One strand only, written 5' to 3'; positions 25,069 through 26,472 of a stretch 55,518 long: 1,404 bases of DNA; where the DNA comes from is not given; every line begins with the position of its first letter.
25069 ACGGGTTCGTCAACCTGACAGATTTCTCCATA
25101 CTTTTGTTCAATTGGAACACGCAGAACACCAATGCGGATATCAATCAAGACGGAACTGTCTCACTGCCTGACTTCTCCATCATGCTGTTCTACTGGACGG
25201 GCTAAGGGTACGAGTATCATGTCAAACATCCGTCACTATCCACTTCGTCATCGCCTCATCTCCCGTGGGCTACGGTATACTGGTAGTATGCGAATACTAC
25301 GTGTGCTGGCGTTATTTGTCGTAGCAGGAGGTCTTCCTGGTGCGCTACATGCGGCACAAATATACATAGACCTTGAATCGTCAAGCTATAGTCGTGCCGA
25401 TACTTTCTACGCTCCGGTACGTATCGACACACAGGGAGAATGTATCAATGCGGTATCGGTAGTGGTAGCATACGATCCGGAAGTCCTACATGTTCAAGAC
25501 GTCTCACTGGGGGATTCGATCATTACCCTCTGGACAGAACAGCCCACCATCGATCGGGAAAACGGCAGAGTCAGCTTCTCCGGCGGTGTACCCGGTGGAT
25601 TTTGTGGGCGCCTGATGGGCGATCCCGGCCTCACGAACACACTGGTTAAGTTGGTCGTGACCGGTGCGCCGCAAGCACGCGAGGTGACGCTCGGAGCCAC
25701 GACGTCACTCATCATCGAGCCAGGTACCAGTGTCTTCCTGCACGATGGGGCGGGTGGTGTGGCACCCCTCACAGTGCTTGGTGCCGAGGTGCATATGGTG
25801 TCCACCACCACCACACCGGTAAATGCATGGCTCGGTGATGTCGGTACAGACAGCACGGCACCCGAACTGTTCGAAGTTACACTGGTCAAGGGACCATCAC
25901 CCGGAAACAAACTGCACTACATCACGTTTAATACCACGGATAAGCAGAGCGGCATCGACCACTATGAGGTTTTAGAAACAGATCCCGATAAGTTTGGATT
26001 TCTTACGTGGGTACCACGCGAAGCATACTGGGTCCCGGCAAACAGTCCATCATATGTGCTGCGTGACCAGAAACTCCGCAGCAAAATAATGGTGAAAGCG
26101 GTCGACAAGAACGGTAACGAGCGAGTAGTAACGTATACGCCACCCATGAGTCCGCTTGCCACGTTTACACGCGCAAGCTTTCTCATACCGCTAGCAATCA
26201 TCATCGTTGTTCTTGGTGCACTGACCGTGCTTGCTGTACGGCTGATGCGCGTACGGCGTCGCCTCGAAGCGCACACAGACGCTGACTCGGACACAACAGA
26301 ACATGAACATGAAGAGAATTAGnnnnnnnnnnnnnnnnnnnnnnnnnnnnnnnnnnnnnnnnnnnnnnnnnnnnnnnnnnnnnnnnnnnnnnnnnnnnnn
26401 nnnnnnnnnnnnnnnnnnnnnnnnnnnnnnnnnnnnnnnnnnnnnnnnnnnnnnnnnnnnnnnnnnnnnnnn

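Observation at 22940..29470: Compact non-cellulosomal cohesin-dockerin surface assembly cluster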

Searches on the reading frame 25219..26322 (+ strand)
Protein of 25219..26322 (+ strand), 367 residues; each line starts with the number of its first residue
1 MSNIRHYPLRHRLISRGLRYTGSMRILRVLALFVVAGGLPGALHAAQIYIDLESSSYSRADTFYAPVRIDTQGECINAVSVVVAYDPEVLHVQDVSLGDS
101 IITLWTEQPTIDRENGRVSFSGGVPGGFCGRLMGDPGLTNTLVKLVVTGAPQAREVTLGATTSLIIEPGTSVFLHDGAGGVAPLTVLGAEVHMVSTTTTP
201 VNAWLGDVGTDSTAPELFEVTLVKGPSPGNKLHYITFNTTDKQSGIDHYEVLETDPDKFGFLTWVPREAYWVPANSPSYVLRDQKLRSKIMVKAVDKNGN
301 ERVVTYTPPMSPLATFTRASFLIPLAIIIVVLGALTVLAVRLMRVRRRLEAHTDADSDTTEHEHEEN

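Call 3: search_protein_families(library=pfam, proteins=[window:25219-26322:+], max_evalue=1)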
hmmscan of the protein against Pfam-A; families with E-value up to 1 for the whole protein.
window:25219-26322:+ (367 aa): 3 families
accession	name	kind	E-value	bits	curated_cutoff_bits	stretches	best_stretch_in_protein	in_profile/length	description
PF00963.24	Cohesin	-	0.0037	17.9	24.1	1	61-120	14-75/139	Cohesin domain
PF21910.2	GH85_C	-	0.09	13.7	27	1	241-300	24-82/95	GH85 endohexosaminidases, C-terminal domain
PF19451.5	DUF5989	-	0.42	11.1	27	0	321-339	18-36/49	Family of unknown function (DUF5989)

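Call 22: find_homologous_proteins(query=window:25219-26322:+)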
Query window:25219-26322:+ (367 aa): 225 proteins with E <= 0.001 among 8000 candidates; the best 120 are listed.
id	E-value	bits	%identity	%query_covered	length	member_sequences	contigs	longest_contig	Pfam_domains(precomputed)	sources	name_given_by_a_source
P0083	5.9e-243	823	100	100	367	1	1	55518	-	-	-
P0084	6.1e-138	478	61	93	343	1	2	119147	-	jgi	-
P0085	3.5e-125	436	57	93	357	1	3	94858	-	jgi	jgi:hypothetical protein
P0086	1.1e-122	428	59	89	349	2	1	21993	-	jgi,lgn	-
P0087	8.8e-121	422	58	92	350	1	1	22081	-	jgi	jgi:hypothetical protein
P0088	4.5e-119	416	56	95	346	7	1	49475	-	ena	-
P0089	5.2e-119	416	56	93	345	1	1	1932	-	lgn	-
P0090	1.6e-118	414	57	89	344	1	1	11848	-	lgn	-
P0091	2.4e-118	414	54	92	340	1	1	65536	-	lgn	-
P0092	1.7e-117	411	58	88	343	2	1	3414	-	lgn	-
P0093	1.8e-117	411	57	89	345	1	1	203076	-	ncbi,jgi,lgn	-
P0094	7.4e-117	409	53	97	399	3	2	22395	-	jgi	-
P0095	8.4e-117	408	54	97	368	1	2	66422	-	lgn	-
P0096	2.2e-116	407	56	88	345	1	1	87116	-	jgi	-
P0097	2.7e-116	407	55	92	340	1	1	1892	-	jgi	jgi:hypothetical protein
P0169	2.3e-82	295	45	93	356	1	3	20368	PF00963.25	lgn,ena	-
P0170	2.2e-81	292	47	83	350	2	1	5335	PF00963.25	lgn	-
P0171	1.5e-78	283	45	89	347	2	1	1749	PF00963.25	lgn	-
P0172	2.2e-78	282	45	85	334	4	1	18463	PF00963.25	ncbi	-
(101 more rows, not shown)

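Call 27: search_solved_structures(query=A2, max_evalue=1, show_alignments=1)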
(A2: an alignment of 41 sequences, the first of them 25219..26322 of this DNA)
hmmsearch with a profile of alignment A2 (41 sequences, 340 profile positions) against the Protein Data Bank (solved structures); distinct sequences matched with E-value up to 1: 4.
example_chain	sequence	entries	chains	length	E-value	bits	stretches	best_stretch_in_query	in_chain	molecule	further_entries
5g5d_A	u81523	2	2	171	0.024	16.9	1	21-76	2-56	CELLULOSOME ANCHORING PROTEIN COHESIN REGION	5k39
6kg8_A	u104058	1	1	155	0.2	13.9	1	19-74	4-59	Probably cellulosomal scaffolding protein, secreted cellulose-binding and cohesin domain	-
6kgc_A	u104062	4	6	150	0.34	13.1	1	23-74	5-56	Probably cellulosomal scaffolding protein, secreted cellulose-binding and cohesin domain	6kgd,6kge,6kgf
5aoz_A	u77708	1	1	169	0.51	12.5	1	16-67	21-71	PUTATIVE CELLULOSOMAL SCAFFOLDIN PROTEIN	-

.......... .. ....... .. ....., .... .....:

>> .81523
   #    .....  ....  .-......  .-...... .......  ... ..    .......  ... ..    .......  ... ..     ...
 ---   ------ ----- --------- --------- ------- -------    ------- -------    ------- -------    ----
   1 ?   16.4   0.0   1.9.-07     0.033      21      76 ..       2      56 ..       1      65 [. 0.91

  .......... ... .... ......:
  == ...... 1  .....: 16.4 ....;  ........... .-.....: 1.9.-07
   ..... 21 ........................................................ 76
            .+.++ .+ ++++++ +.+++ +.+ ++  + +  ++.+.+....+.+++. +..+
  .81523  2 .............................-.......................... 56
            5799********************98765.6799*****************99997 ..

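Call 31: predict_structure(alignment_id=A2)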
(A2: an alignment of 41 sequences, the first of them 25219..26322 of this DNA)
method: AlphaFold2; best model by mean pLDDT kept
length: 367 residues; sequences in the alignment: 41
mean_pLDDT: 86.1   pTM: 0.73
mean pLDDT of the five models: 86.1, 85.9, 84.0, 83.4, 82.9
residues with pLDDT >= 90: 217; 70-90: 95; 50-70: 37; < 50: 18
segments of 3 or more residues with pLDDT < 50: 1-3, 8-13, 15-19
pLDDT, mean of each block of 10 residues (from residue 1): 48 47 77 83 85 95 97 94 97 93 91 98 91 65 96 71 97 95 97 92 94 91 92 90 83 79 73 91 92 94 94 84 94 98 93 74 53
secondary structure, 60 per line:
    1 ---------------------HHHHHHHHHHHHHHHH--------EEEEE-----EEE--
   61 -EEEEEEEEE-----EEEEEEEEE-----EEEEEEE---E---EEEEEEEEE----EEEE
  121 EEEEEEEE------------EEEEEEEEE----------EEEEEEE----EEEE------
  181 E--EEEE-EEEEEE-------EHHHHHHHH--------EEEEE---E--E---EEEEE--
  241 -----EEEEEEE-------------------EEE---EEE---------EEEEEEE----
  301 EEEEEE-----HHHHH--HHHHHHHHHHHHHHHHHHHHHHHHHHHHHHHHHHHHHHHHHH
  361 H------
elements in order: H22-37 E46-50 E56-58 E62-70 E76-84 E90-96 E104-112 E117-128 E141-149 E160-166 E171-174 E184-187 E189-194 H203-210 E219-223 E234-238 E246-252 E272-274 E278-280 E290-296 E301-306 H312-316 H319-361

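Call 35: fold_search(model_id=the predicted structure, library=pdb)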
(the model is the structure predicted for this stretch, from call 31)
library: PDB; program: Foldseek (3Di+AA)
matches with E <= 10: 1908; with E <= 0.001: 88
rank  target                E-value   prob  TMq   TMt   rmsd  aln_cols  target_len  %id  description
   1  2w1n                  5.3e-10  1.00  0.28  0.41  20.9       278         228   16  cohesin and fibronectin type-III double module construct from the Clostridium perfringens glycoside hydrolase GH84C (released 2009-02-03)
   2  2vn5_C                7.4e-09  1.00  0.32  0.74   4.3       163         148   18  The Clostridium cellulolyticum dockerin displays a dual binding mode for its cohesin partner (released 2008-05-20)
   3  6kgf_C                2.0e-08  1.00  0.30  0.67   4.9       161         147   15  Crystal structure of CaDoc0917(R16D)-CaCohA2 complex at pH 8.2 (released 2020-07-08)
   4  5lxv_A                2.3e-08  1.00  0.31  0.62   5.8       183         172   14  Crystal structure of Ruminococcus flavefaciens scaffoldin C cohesin in complex with a dockerin from an uncharacterized (released 2016-10-19)
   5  3l8q_B                2.3e-08  1.00  0.30  0.32  18.7       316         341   16  Structure analysis of the type II cohesin dyad from the adaptor ScaA scaffoldin of Acetivibrio cellulolyticus (released 2010-05-05)
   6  3l8q_A                2.4e-08  1.00  0.30  0.32  18.7       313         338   15  Structure analysis of the type II cohesin dyad from the adaptor ScaA scaffoldin of Acetivibrio cellulolyticus (released 2010-05-05)
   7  4dh2_C                2.6e-08  1.00  0.33  0.73   4.5       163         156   14  Crystal structure of Coh-OlpC(Cthe_0452)-Doc435(Cthe_0435) complex: A novel type I Cohesin-Dockerin complex from Clost (released 2012-11-28)
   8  5lxv_C                2.9e-08  1.00  0.33  0.65   4.2       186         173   13  Crystal structure of Ruminococcus flavefaciens scaffoldin C cohesin in complex with a dockerin from an uncharacterized (released 2016-10-19)
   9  1g1k_A                3.0e-08  1.00  0.31  0.75   5.0       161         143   17  COHESIN MODULE FROM THE CELLULOSOME OF CLOSTRIDIUM CELLULOLYTICUM (released 2000-11-22)
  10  6kgd_A                3.4e-08  1.00  0.30  0.69   5.1       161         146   14  Crystal structure of CaDoc0917(R49D)-CaCohA2 complex at pH 8.0 (released 2020-07-08)
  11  6kgc_A                3.7e-08  1.00  0.32  0.75   4.7       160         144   13  Crystal structure of CaDoc0917(R49D)-CaCohA2 complex at pH 5.4 (released 2020-07-08)
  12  2vn5_A                5.2e-08  1.00  0.31  0.74   3.2       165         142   15  The Clostridium cellulolyticum dockerin displays a dual binding mode for its cohesin partner (released 2008-05-20)
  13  4dh2_A                6.1e-08  1.00  0.33  0.72   4.5       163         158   14  Crystal structure of Coh-OlpC(Cthe_0452)-Doc435(Cthe_0435) complex: A novel type I Cohesin-Dockerin complex from Clost (released 2012-11-28)
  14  6kgf_A                6.8e-08  1.00  0.31  0.73   3.7       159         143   14  Crystal structure of CaDoc0917(R16D)-CaCohA2 complex at pH 8.2 (released 2020-07-08)
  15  3l8q_C                7.6e-08  1.00  0.29  0.31  18.6       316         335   14  Structure analysis of the type II cohesin dyad from the adaptor ScaA scaffoldin of Acetivibrio cellulolyticus (released 2010-05-05)
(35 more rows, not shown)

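Call 48: search_protein_families(library=ncbifam, proteins=[window:25219-26322:+], max_evalue=0.01)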
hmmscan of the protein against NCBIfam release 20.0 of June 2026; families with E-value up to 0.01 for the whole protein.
window:25219-26322:+ (367 aa): 0 families

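Call 65: search_protein_representatives(alignment_id=A2)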
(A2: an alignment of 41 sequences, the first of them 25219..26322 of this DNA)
Query: 41 sequences, 340 profile positions. Proteins with E-value up to 0.001 (for the whole library): 7575; up to 1e-10: 5039; up to 1e-30: 1767. The best 150 are listed.
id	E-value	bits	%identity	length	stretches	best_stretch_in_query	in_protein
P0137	6.3e-140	482.4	-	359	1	2-333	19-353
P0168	1.1e-128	445.4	-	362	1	1-327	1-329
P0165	5.9e-127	439.8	-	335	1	6-331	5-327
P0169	3.4e-126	437.3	-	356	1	7-331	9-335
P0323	3.6e-126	437.2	-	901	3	1-324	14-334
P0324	1.5e-125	435.1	-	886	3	4-323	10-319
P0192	7.3e-119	413.2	-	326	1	3-325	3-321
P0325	3.4e-110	384.7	-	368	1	3-327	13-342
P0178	9.5e-110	383.2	-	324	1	7-325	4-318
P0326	1.9e-105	369.1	-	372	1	5-330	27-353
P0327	4.1e-105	368.0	-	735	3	6-302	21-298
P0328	1.2e-104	366.4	-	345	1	4-326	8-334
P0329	1.4e-104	366.2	-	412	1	4-324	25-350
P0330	4.0e-104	364.7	-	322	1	2-318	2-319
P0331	5.8e-104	364.2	-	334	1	17-324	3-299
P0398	2.5e-81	289.8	-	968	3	7-326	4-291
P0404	6.1e-80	285.2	-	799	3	8-323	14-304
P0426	1.9e-75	270.4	-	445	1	7-298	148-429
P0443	4.5e-71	256.1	-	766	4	6-158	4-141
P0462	6.0e-67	242.5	-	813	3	7-313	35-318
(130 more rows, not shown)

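Call 67: search_protein_families(library=pfam, proteins=[P0323, P0324, P0327, P0398, P0404, P0443, P0462, P0426], max_evalue=0.001)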
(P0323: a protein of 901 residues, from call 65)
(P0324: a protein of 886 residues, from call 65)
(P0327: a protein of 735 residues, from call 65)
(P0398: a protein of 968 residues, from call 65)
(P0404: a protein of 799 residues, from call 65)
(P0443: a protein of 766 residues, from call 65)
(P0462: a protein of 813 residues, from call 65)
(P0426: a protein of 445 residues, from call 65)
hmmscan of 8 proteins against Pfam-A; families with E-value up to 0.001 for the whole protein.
P0323 (901 aa): 2 families
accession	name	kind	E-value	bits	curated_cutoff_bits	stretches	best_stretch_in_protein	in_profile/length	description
PF00963.24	Cohesin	-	1.7e-11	44.9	24.1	1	371-474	11-123/139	Cohesin domain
PF19077.6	Big_13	-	1.5e-05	25.9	27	0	715-782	34-99/102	Bacterial Ig-like domain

P0324 (886 aa): 1 family
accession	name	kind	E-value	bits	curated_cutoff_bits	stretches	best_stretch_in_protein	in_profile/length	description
PF19077.6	Big_13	-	3.1e-14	53.8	27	1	697-764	30-95/102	Bacterial Ig-like domain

P0327 (735 aa): 2 families
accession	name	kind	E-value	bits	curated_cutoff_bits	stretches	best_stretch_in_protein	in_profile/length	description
PF00963.24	Cohesin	-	5.7e-10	40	24.1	1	343-439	12-116/139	Cohesin domain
PF19077.6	Big_13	-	0.00035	21.4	27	0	631-654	72-95/102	Bacterial Ig-like domain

P0398 (968 aa): 0 families

P0404 (799 aa): 0 families

P0443 (766 aa): 0 families

P0462 (813 aa): 0 families

P0426 (445 aa): 1 family
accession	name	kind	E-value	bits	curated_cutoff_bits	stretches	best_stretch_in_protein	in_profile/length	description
PF13366.12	PDDEXK_3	-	2.1e-25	89.8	22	1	12-127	1-116/117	PD-(D/E)XK nuclease superfamily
